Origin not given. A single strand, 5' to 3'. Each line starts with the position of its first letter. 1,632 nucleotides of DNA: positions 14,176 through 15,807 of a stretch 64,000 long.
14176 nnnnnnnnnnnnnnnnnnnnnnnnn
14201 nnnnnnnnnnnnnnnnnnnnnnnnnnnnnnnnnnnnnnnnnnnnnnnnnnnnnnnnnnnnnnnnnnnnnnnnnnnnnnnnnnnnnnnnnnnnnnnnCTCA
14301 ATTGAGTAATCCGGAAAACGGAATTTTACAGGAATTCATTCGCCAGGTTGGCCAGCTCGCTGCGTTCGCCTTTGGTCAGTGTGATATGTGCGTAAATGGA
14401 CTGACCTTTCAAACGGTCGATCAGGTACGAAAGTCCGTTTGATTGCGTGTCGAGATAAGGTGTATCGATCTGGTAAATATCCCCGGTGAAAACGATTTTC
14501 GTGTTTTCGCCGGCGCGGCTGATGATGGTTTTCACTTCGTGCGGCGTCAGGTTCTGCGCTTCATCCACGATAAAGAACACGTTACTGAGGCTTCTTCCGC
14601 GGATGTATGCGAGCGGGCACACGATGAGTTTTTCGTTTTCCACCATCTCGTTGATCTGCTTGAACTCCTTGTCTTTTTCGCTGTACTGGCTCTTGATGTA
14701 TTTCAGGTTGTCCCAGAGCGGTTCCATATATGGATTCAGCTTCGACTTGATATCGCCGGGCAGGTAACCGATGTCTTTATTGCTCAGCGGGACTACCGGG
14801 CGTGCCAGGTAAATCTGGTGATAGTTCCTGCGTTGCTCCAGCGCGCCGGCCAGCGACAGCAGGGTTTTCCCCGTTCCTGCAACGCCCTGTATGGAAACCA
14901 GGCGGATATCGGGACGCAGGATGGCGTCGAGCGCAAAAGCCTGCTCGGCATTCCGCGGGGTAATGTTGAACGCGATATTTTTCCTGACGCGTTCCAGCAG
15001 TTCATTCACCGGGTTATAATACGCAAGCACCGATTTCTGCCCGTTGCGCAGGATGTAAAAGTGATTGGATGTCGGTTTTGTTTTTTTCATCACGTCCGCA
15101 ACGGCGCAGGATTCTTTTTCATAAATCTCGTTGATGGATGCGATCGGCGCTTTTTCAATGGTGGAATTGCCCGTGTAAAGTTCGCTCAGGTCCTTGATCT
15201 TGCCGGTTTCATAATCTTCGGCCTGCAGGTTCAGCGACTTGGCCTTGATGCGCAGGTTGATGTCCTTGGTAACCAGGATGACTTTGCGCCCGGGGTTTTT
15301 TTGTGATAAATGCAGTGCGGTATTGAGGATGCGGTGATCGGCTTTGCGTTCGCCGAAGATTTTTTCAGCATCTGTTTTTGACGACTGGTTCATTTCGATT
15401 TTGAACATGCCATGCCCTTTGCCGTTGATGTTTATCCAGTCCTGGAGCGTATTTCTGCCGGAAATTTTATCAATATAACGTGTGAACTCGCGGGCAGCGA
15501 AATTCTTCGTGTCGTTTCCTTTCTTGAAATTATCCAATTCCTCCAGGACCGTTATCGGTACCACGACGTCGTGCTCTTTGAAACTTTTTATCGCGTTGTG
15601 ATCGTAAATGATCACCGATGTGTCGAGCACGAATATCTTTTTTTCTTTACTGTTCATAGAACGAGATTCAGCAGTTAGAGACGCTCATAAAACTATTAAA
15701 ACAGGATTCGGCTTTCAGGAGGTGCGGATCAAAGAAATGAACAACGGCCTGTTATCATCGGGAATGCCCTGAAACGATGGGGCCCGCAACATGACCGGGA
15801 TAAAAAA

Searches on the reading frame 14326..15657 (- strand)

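Call 42: search_protein_families(library=pfam, proteins=[window:14326-15657:-], max_evalue=0.00001)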
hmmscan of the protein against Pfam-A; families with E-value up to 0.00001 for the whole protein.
window:14326-15657:- (443 aa): 3 families
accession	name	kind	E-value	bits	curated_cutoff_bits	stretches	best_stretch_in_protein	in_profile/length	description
PF02562.22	PhoH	-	2.2e-48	164.9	27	1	232-429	2-188/205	PhoH-like protein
PF13638.12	PIN_4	-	9.2e-37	126.7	21.9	1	9-150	1-132/132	PIN domain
PF13604.12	AAA_30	-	2.7e-07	31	27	0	236-267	3-34/191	AAA domain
